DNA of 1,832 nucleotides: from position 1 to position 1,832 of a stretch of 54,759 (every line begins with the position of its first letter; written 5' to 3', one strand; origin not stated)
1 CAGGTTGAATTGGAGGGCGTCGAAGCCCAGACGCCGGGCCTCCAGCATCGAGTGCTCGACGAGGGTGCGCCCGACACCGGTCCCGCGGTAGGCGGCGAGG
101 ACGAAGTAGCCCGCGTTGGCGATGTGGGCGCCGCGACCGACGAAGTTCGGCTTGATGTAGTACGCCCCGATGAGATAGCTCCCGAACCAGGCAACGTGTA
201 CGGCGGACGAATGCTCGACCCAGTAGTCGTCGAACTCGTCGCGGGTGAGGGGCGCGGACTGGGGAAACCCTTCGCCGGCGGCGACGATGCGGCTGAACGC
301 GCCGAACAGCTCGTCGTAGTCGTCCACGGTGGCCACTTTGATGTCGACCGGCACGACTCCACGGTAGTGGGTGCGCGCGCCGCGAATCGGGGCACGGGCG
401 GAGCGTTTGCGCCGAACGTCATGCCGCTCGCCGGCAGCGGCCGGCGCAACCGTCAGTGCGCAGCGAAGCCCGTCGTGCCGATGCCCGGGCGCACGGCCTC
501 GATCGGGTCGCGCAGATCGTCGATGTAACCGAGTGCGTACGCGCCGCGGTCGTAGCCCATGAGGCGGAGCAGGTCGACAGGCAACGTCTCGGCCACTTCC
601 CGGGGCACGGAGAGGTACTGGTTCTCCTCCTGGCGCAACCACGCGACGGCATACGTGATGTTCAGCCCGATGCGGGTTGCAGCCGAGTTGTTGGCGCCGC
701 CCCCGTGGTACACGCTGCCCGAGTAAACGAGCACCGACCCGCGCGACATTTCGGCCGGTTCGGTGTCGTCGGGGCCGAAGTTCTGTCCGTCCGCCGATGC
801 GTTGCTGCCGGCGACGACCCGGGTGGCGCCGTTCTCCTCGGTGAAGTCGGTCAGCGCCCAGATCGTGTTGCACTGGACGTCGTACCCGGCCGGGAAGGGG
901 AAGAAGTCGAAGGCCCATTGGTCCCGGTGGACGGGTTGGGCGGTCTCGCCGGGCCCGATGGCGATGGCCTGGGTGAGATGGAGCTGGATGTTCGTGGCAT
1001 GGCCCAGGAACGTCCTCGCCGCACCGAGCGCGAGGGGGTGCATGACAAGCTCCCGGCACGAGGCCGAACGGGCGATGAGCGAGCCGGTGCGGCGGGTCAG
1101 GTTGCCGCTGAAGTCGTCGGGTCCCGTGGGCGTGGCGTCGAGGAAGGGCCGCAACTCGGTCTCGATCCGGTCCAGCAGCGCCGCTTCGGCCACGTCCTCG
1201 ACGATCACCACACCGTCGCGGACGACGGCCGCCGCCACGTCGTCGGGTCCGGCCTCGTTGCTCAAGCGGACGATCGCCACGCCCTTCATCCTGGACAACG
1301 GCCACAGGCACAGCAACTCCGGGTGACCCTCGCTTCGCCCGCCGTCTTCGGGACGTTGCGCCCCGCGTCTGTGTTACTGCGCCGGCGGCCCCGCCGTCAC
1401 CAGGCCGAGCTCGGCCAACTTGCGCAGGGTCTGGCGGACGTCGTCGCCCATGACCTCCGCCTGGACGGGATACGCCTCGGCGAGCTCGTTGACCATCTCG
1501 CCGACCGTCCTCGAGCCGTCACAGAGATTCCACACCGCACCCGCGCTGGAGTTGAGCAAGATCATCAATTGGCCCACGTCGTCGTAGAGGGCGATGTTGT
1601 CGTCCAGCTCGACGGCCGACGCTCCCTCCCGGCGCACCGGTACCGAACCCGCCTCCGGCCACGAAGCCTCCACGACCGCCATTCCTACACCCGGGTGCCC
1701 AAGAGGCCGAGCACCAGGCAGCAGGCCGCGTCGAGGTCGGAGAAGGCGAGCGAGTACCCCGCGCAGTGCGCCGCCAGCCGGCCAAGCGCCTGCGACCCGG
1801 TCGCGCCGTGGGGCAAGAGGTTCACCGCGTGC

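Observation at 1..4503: RiPP-style modification cassette (PqqD RRE + HprK-like kinase + NTP_transf_5, flanked by PhyH and GNAT) with no lasso cyclase and a surface-anchored mini-protein in the precursor position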

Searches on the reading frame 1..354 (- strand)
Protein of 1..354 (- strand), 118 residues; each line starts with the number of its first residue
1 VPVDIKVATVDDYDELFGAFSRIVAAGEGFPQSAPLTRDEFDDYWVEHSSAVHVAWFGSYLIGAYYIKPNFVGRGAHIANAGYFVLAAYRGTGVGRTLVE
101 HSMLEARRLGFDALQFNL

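Call 3: search_protein_families(library=pfam, proteins=[window:1-354:-], max_evalue=0.01)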
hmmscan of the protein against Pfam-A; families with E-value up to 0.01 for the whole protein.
window:1-354:- (118 aa): 2 families
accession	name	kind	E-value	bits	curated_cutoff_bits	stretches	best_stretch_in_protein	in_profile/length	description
PF00583.31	Acetyltransf_1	-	8.2e-08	33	20.7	1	36-114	19-96/116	Acetyltransferase (GNAT) family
PF13508.13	Acetyltransf_7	-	0.00014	22.6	27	1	51-110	4-61/84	Acetyltransferase (GNAT) domain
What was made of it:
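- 1..354 (-): GNAT acetyltransferase, truncated by the window edge. An adjacent gene, probably not part of the module. PF00583, E = 8e-8 (call 3).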

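Call 4: search_protein_families(library=ncbifam, proteins=[window:1-354:-], max_evalue=0.01)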
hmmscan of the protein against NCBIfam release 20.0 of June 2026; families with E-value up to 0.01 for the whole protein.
window:1-354:- (118 aa): 0 families

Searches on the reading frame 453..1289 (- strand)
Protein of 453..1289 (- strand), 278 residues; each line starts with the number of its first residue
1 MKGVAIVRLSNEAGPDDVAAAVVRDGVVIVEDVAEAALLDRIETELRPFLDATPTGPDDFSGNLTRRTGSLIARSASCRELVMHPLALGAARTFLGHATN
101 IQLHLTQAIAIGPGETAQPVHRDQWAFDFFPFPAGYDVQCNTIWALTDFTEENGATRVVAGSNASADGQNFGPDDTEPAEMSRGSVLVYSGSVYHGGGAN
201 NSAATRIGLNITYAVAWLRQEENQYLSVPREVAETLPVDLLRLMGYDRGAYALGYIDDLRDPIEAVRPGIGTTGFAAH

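Call 3: search_protein_families(library=pfam, proteins=[window:453-1289:-], max_evalue=0.01)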
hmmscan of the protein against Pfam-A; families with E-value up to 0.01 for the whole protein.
window:453-1289:- (278 aa): 1 family
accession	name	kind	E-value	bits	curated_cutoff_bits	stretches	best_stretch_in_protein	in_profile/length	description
PF05721.19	PhyH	-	1e-26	95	22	1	24-207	3-212/213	Phytanoyl-CoA dioxygenase (PhyH)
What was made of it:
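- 453..1289 (-): PhyH-family dioxygenase. An adjacent gene, probably not part of the module. PF05721, E = 1e-26 (call 3).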

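Call 4: search_protein_families(library=ncbifam, proteins=[window:453-1289:-], max_evalue=0.01)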
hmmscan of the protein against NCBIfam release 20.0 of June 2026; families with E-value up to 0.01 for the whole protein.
window:453-1289:- (278 aa): 0 families

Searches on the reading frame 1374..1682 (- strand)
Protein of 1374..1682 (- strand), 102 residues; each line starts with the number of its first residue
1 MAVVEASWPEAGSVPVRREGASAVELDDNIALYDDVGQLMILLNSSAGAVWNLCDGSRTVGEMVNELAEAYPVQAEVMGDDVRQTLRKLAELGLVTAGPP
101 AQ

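Call 3: search_protein_families(library=pfam, proteins=[window:1374-1682:-], max_evalue=0.01)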
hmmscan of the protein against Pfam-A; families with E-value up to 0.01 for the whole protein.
window:1374-1682:- (102 aa): 1 family
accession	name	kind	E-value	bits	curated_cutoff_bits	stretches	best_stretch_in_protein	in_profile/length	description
PF05402.18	PqqD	-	7.6e-16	58.6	23.4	1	38-95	10-67/67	Coenzyme PQQ synthesis protein D (PqqD)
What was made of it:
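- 1374..1682 (-): Discrete PqqD-type RiPP recognition element. Its ATG lies 2 nt after the kinase stop codon. PF05402, E = 7.6e-16 (call 3).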

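Call 4: search_protein_families(library=ncbifam, proteins=[window:1374-1682:-], max_evalue=0.01)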
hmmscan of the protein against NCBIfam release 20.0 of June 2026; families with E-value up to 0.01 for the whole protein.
window:1374-1682:- (102 aa): 7 families
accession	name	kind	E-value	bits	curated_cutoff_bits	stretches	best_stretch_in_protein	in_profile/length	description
TIGR03859.1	PQQ_PqqD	equivalog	1.2e-10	41.2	46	1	40-91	26-76/81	pyrroloquinoline quinone biosynthesis peptide chaperone PqqD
TIGR04302.1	geo_PqqD_fam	equivalog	2.7e-09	37.4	100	1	37-95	43-100/102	GeoRSP system PqqD family peptide chaperone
NF002535.0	PRK02079.1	equivalog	7.3e-09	35.3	101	1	40-87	35-81/92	pyrroloquinoline quinone biosynthesis peptide chaperone PqqD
NF033530.1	lasso_PqqD_Strm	exception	1.4e-05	25.2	70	1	20-95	3-78/78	lasso peptide biosynthesis PqqD family chaperone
NF033536.1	lasso_PqqD_Bac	exception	3.5e-05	23.9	80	1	45-96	36-87/88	lasso peptide biosynthesis PqqD family chaperone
TIGR04353.1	PqqD_rel_X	equivalog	7e-05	23.7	35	1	27-96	2-74/74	HPr-rel-A system PqqD family peptide chaperone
TIGR04248.1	SCM_PqqD_rel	equivalog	0.00021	21.4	100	1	25-95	11-81/84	SynChlorMet cassette protein ScmD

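Call 59: search_solved_structures(query=window:1374-1682:-, max_evalue=10, show_alignments=3)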
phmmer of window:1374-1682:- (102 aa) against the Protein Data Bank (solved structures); distinct sequences matched with E-value up to 10: 8.
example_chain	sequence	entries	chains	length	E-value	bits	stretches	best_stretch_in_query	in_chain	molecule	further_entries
6r60_A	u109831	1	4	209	0.0032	21.2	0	22-54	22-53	WD-40 repeat protein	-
6x3b_A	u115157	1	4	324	0.012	19.4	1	38-84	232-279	GDP-6-deoxy-D-mannose reductase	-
6r5y_A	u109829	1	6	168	0.031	18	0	25-54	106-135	WD-40 repeat protein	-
9x8z_B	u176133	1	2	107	0.046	17.5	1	22-95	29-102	PqqD family protein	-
5v1u_A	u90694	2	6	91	0.082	16.7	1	23-94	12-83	TbiB1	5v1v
6r5z_A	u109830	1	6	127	0.62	13.9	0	25-54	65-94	9-bladed beta-propeller formed by three 3-bladed fragments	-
1ylo_A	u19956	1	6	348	1.1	13.1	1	31-95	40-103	hypothetical protein SF2450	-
5sxy_A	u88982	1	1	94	1.3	12.9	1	43-91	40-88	Bifunctional coenzyme PQQ synthesis protein C/D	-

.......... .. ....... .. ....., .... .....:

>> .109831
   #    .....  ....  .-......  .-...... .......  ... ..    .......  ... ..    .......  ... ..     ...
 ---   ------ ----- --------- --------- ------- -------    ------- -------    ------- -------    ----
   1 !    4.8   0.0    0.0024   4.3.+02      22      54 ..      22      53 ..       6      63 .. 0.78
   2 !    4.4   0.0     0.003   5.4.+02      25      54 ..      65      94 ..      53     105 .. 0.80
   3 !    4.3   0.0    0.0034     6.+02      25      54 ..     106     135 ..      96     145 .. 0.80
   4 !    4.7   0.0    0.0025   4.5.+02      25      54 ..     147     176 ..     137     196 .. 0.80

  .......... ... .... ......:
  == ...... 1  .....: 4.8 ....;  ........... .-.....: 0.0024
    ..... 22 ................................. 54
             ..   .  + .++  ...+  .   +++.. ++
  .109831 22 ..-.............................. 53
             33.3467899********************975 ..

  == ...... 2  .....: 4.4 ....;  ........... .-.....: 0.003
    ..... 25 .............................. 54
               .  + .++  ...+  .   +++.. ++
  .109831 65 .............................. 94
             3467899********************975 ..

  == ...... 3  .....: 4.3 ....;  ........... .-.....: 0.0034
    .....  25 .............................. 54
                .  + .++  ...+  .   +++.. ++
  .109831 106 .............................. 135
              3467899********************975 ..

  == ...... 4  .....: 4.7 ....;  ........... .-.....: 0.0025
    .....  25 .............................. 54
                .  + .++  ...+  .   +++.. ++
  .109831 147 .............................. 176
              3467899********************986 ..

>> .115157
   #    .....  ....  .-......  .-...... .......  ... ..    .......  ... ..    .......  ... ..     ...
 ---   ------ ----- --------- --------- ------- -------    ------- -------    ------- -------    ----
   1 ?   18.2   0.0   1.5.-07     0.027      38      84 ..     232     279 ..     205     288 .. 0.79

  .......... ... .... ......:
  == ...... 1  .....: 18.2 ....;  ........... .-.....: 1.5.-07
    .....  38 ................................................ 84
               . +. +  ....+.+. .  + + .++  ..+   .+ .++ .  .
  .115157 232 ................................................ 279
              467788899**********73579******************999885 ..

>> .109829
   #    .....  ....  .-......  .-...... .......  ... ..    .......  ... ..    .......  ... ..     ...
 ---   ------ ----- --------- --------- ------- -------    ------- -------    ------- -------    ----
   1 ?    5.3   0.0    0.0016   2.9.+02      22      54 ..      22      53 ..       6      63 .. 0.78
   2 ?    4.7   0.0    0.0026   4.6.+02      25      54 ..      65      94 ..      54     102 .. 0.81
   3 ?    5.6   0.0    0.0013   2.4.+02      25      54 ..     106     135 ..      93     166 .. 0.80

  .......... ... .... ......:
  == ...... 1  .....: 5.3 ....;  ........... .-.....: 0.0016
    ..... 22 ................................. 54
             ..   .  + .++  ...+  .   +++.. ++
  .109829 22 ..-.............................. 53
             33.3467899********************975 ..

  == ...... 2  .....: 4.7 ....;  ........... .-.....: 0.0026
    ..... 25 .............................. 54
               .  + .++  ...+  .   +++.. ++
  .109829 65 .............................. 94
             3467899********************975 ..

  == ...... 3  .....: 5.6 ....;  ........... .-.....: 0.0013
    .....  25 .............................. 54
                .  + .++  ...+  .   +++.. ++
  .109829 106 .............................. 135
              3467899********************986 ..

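Call 82: search_solved_structures(query=window:1374-1682:-, max_evalue=0.1, show_alignments=5)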
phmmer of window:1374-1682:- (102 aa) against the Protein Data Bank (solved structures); distinct sequences matched with E-value up to 0.1: 5.
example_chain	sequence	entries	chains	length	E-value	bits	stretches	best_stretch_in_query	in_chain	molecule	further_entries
6r60_A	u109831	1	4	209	0.0032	21.2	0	22-54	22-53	WD-40 repeat protein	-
6x3b_A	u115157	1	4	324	0.012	19.4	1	38-84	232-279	GDP-6-deoxy-D-mannose reductase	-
6r5y_A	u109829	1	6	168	0.031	18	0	25-54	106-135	WD-40 repeat protein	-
9x8z_B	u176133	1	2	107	0.046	17.5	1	22-95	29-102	PqqD family protein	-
5v1u_A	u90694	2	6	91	0.082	16.7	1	23-94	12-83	TbiB1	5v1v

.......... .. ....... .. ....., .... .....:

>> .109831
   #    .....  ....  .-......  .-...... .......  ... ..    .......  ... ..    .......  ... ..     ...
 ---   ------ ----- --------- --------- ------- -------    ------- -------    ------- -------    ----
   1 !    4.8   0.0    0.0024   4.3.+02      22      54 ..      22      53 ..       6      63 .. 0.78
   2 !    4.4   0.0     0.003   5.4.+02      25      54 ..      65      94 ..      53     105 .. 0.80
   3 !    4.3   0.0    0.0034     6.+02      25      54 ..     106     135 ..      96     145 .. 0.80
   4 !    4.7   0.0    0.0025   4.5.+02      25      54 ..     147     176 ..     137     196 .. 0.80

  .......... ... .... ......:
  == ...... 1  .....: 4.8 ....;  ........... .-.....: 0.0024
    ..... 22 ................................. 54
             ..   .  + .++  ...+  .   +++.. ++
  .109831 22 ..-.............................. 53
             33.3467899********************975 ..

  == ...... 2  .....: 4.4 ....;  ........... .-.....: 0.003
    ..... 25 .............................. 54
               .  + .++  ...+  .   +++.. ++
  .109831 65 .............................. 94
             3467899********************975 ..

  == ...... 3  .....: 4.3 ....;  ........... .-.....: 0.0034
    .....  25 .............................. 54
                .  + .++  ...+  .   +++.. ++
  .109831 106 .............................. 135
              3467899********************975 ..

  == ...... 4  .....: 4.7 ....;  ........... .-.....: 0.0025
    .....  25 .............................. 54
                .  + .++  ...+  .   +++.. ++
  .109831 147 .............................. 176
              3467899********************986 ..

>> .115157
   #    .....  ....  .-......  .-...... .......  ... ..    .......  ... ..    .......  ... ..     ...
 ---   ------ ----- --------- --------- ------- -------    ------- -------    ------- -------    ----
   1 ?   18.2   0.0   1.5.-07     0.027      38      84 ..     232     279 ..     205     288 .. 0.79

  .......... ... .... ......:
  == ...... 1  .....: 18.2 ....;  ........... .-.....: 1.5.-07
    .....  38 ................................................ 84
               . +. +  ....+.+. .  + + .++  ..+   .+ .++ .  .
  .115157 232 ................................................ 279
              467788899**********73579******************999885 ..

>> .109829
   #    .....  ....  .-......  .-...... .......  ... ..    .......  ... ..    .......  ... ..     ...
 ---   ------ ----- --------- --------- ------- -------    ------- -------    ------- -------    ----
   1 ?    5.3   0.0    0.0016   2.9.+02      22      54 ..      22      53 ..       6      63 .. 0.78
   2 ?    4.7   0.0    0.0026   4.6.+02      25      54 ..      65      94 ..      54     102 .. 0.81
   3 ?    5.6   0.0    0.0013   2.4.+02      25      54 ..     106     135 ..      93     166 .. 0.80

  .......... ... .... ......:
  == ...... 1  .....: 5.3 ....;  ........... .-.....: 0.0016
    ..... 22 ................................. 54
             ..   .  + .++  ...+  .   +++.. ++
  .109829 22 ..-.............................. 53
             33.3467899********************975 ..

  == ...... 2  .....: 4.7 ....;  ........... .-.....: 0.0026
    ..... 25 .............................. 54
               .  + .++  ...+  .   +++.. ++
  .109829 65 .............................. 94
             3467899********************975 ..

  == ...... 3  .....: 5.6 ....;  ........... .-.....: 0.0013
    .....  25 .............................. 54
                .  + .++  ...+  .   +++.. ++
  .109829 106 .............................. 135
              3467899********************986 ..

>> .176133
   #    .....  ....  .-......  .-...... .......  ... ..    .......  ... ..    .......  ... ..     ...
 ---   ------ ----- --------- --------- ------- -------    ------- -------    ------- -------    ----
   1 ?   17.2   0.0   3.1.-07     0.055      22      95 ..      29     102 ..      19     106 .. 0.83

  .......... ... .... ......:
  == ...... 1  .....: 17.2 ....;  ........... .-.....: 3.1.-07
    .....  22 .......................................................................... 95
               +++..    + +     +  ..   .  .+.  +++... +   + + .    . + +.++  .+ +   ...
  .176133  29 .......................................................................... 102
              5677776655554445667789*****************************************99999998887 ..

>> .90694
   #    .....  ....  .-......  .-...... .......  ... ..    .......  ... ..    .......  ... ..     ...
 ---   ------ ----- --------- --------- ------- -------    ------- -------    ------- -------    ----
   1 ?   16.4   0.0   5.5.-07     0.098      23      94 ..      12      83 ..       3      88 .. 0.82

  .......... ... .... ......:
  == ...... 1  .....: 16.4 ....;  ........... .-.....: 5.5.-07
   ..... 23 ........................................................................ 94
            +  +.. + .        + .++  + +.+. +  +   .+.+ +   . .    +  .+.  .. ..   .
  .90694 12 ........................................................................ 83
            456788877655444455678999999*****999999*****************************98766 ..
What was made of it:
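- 1374..1682 (-): The best PqqD-type PDB matches are LppB (9x8z_B) and lasso TbiB1, both aligned over the full length (calls 59, 82).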
